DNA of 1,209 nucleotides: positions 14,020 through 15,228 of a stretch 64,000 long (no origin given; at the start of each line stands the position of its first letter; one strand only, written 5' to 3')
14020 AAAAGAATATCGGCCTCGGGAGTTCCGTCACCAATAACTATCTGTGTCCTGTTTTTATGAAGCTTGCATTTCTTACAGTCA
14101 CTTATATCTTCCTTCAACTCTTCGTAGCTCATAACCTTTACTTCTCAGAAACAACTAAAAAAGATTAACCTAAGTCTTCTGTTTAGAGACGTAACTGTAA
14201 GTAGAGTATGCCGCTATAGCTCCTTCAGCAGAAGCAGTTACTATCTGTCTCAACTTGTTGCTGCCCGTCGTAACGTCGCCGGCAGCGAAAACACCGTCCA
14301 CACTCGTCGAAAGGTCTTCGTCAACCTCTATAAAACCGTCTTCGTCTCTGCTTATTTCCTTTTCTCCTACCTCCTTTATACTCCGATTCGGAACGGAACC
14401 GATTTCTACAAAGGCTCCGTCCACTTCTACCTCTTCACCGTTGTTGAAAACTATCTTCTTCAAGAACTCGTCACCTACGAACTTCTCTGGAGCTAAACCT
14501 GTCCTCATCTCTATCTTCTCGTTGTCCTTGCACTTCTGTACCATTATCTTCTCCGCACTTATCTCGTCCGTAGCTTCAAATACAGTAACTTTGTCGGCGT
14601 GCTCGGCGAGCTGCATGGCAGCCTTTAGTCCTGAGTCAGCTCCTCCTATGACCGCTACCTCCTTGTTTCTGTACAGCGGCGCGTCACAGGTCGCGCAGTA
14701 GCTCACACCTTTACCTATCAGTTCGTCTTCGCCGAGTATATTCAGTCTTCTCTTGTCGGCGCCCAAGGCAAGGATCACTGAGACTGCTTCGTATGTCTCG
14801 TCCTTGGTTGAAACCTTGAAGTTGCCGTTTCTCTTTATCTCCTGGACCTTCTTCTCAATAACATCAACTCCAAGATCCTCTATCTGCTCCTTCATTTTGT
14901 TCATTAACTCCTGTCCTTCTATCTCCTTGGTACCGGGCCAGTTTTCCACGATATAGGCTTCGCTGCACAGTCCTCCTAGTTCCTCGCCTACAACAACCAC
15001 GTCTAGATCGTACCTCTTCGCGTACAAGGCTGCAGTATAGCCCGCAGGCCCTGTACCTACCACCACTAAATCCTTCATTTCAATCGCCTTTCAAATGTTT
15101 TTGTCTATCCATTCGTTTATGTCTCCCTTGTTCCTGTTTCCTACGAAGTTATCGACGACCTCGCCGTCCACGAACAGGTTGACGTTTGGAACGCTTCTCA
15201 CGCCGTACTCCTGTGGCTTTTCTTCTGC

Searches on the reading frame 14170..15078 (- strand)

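Call 73: search_protein_families(library=pfam, proteins=[window:14170-15078:-], max_evalue=0.001)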
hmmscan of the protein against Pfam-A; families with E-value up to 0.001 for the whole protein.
window:14170-15078:- (302 aa): 12 families
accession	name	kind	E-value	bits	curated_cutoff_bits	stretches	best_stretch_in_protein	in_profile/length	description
PF07992.20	Pyr_redox_2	-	6.4e-51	173.9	26.1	1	2-286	1-291/291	Pyridine nucleotide-disulphide oxidoreductase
PF13738.12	Pyr_redox_3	-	1.6e-22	80.6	30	1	53-267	78-305/305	Pyridine nucleotide-disulphide oxidoreductase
PF00070.33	Pyr_redox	-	2.3e-13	50.9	22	1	141-212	2-80/82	Pyridine nucleotide-disulphide oxidoreductase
PF01266.30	DAO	-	7.2e-13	49.2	27.9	1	48-109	141-206/353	FAD dependent oxidoreductase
PF03486.20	HI0933_like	-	6.7e-11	42.5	50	0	140-178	2-39/244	HI0933-like protein Rossmann domain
PF12831.13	FAD_oxidored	-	1.4e-09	38.2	27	1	3-63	1-69/416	FAD dependent oxidoreductase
PF00890.30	FAD_binding_2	-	2.9e-09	37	20.4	1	3-31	1-29/414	FAD binding domain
PF01134.28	GIDA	-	2.2e-08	34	22.1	0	3-36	1-34/391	Glucose inhibited division protein A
PF13450.12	NAD_binding_8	-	1.1e-07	32.5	21.9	0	6-40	1-37/68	NAD(P)-binding Rossmann-like domain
PF01946.23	Thi4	-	1.2e-07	31.6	26.2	0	2-34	18-51/235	Thi4 family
PF01593.30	Amino_oxidase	-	0.00042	20.1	19.8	0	149-173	2-26/443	Flavin containing amine oxidoreductase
PF05834.18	Lycopene_cycl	-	0.0005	19.7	23.4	0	3-32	1-34/380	Lycopene cyclase protein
